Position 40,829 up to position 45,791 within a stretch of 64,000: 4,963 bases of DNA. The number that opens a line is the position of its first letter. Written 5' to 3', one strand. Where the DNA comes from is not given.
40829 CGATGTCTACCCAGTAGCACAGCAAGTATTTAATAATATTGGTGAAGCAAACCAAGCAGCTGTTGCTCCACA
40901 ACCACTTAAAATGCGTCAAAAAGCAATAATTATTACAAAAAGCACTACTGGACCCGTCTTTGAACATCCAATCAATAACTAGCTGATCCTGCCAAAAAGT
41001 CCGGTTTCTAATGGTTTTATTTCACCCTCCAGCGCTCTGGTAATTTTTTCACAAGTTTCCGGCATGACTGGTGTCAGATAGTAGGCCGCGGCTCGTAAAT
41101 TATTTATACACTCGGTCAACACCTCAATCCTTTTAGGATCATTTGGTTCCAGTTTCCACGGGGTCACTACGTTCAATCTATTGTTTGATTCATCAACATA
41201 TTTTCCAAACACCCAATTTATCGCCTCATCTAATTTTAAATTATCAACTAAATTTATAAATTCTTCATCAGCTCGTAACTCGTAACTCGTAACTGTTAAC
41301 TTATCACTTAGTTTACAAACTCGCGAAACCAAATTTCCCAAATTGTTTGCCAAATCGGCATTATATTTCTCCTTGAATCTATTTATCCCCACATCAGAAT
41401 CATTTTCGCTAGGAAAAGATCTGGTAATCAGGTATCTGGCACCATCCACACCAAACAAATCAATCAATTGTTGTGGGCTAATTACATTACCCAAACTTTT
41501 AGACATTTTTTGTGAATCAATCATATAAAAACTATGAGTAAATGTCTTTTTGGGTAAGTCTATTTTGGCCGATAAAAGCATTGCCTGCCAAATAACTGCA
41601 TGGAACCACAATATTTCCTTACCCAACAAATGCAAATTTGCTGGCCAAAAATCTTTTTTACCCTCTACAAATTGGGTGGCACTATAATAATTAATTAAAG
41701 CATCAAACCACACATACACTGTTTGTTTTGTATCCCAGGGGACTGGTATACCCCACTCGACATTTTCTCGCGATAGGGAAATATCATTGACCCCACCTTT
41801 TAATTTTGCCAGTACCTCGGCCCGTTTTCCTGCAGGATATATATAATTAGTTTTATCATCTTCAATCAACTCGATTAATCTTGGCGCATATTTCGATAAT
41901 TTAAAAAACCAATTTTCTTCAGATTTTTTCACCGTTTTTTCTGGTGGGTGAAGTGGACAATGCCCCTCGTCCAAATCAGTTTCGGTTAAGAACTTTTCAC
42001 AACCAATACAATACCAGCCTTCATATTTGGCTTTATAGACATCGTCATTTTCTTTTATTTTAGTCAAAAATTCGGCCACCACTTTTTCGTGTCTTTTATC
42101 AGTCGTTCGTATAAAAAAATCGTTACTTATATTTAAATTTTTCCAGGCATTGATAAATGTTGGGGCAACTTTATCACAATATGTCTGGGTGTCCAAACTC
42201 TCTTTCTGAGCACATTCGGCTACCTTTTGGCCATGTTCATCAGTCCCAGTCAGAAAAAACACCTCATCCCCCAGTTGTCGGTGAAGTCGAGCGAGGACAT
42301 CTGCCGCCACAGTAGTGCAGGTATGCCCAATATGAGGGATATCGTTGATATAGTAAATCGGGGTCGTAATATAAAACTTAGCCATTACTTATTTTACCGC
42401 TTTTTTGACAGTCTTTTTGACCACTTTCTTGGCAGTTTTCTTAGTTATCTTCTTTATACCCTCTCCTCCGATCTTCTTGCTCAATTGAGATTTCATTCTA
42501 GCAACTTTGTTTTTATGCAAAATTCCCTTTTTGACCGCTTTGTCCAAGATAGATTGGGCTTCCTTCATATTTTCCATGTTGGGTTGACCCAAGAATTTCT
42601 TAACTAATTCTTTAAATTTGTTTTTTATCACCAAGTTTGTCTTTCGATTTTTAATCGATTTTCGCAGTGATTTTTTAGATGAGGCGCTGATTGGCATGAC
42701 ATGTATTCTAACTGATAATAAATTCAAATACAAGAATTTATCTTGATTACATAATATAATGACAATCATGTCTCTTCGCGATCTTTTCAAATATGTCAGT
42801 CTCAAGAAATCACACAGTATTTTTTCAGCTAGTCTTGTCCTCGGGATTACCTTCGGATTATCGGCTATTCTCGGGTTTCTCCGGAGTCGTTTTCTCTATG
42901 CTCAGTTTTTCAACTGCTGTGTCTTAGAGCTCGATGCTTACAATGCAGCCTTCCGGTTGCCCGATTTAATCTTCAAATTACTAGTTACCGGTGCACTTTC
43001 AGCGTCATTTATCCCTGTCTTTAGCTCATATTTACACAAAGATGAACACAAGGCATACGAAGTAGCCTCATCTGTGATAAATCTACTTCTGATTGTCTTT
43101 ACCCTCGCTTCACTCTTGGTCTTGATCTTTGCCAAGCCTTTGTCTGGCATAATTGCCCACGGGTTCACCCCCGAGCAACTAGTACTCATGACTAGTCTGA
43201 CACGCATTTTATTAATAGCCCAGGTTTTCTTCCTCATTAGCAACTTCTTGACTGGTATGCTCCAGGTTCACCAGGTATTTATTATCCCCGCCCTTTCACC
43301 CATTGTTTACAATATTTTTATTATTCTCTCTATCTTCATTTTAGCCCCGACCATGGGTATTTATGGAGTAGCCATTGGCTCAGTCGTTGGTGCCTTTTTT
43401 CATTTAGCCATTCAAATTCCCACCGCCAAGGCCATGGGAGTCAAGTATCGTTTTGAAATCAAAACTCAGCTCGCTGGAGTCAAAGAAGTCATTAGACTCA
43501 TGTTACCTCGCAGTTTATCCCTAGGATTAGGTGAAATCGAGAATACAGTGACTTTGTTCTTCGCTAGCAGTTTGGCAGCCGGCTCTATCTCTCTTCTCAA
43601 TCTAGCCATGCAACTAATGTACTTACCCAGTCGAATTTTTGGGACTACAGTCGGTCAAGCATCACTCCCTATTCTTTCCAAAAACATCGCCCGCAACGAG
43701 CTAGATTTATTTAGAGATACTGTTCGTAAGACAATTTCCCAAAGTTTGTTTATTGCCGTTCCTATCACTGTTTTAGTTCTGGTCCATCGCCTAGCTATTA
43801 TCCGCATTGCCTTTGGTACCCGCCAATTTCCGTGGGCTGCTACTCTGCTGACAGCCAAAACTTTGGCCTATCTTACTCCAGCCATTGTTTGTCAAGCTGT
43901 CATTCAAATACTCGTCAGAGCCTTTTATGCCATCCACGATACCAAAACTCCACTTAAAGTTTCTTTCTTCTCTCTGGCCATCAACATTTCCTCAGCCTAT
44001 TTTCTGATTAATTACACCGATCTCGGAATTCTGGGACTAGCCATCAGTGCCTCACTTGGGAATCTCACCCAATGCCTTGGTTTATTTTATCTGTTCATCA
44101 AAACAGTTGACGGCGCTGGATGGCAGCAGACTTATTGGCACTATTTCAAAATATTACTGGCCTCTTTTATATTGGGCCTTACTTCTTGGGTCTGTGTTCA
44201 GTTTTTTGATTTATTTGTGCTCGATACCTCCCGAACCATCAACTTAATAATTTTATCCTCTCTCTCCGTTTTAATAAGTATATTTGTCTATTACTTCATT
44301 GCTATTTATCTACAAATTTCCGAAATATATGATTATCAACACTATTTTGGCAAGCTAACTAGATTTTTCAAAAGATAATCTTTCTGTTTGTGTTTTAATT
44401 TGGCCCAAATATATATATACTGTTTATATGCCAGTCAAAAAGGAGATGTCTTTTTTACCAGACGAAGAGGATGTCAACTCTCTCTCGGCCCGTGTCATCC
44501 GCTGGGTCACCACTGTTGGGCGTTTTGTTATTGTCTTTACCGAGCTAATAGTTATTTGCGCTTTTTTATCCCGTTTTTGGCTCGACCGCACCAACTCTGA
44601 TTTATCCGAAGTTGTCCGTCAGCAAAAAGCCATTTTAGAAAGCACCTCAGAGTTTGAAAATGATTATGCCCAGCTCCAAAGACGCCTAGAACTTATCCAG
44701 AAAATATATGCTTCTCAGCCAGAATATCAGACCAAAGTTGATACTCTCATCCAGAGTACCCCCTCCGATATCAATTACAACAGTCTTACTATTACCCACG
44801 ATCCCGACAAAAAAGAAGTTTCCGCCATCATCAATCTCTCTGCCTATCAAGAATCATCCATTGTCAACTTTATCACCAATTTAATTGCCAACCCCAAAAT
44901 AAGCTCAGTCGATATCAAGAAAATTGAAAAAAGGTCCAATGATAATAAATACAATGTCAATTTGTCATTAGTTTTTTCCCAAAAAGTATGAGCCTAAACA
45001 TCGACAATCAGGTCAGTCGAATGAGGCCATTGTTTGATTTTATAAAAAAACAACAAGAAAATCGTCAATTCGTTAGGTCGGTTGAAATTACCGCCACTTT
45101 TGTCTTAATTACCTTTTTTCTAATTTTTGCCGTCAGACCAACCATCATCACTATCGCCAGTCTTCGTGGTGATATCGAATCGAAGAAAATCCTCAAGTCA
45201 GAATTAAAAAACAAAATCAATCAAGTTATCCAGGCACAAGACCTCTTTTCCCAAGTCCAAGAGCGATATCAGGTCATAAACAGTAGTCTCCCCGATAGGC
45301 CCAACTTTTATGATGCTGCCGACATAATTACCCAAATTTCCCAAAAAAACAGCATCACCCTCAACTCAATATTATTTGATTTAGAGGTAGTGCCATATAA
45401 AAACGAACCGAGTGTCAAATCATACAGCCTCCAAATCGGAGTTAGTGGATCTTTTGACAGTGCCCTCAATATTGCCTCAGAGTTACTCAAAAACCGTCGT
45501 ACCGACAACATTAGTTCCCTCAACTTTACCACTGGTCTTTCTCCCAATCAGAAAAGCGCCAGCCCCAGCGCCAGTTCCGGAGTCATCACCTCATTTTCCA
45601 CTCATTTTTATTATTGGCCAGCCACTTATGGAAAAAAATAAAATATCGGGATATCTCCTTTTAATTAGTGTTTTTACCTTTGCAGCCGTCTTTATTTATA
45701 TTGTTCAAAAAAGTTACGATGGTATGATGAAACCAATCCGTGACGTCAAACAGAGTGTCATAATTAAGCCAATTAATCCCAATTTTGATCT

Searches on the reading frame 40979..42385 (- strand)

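Call 7: search_protein_families(library=pfam, proteins=[window:40979-42385:-], max_evalue=0.01)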
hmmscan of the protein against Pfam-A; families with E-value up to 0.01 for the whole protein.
window:40979-42385:- (468 aa): 4 families
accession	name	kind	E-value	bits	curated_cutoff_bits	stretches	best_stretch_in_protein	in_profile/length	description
PF09334.17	tRNA-synt_1g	-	1.1e-95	321.2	20.1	2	137-356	163-390/391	tRNA synthetases class I (M)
PF00133.28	tRNA-synt_1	-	2e-26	93.2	22.7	2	3-217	24-245/414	tRNA synthetases class I (I, L, M and V)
PF01406.26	tRNA-synt_1e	-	1.3e-14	54.7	27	2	13-120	19-125/301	tRNA synthetases class I (C) catalytic domain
PF01921.24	tRNA-synt_1f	-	0.00088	18.7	27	0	283-328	271-317/360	tRNA synthetases class I (K)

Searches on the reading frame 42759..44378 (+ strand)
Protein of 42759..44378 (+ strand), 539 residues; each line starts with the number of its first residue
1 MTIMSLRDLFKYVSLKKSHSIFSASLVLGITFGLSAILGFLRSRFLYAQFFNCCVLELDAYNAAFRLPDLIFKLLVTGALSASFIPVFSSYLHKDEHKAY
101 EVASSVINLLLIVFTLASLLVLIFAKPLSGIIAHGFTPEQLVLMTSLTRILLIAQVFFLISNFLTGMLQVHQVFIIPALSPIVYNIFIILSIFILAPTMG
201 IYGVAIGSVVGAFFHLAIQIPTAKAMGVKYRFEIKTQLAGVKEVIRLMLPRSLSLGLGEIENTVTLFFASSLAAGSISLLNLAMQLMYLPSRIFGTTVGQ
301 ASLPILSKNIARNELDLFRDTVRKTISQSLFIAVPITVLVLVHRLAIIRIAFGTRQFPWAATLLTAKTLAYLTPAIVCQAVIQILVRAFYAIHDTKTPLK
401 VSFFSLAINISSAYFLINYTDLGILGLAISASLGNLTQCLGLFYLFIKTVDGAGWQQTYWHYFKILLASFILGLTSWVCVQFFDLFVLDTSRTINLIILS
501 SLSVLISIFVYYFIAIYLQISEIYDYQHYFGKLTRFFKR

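Call 7: search_protein_families(library=pfam, proteins=[window:42759-44378:+], max_evalue=0.01)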
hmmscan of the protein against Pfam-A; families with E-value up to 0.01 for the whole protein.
window:42759-44378:+ (539 aa): 2 families
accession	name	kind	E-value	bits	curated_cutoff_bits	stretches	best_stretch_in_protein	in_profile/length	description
PF03023.19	MurJ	-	5.1e-75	253.2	27.4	1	58-480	11-434/451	Lipid II flippase MurJ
PF01554.23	MatE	-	2.1e-08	34.5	24.9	2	262-414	13-160/161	MatE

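Call 88: search_protein_families(library=ncbifam, proteins=[window:42759-44378:+], max_evalue=0.001)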
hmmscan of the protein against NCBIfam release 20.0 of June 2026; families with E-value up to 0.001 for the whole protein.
window:42759-44378:+ (539 aa): 2 families
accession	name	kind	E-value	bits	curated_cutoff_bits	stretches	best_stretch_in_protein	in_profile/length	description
TIGR01695.1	murJ_mviN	equivalog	3.3e-81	273.5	235.55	1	24-525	5-503/506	murein biosynthesis integral membrane protein MurJ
TIGR00797.1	matE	subfamily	4.6e-10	38.9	147.4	2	262-487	13-241/396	MATE family efflux transporter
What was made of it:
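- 42759..44378 (+): Context only: MurJ (MOP-superfamily flippase), the only flippase-type gene in the co-directional gene string. TIGR01695 scores 273.5 bits against 235.55 (call 88).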

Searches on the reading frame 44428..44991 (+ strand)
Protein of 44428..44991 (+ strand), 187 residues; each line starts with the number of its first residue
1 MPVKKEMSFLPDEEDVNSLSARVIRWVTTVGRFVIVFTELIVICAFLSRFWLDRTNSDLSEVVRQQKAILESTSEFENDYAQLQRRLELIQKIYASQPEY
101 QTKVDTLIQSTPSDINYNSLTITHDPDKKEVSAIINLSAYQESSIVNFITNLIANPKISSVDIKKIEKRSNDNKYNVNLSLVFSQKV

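Call 7: search_protein_families(library=pfam, proteins=[window:44428-44991:+], max_evalue=0.01)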
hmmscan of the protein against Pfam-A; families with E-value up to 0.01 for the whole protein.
window:44428-44991:+ (187 aa): 1 family
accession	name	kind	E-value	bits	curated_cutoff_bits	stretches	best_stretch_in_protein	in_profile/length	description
PF05137.18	PilN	-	0.0017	18.8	22.8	1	105-175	4-68/78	Fimbrial assembly protein (PilN)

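Call 88: search_protein_families(library=ncbifam, proteins=[window:44428-44991:+], max_evalue=0.001)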
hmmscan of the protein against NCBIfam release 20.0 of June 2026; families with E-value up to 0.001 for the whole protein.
window:44428-44991:+ (187 aa): 0 families

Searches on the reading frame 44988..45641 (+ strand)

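Call 7: search_protein_families(library=pfam, proteins=[window:44988-45641:+], max_evalue=0.01)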
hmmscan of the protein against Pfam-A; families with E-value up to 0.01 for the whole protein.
window:44988-45641:+ (217 aa): 1 family
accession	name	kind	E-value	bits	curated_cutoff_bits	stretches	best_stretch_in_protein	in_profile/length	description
PF16797.11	Fungal_KA1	-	0.0029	17.7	27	1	111-171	54-115/118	Fungal kinase associated-1 domain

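Call 88: search_protein_families(library=ncbifam, proteins=[window:44988-45641:+], max_evalue=0.001)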
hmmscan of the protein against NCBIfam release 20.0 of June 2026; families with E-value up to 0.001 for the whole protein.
window:44988-45641:+ (217 aa): 0 families
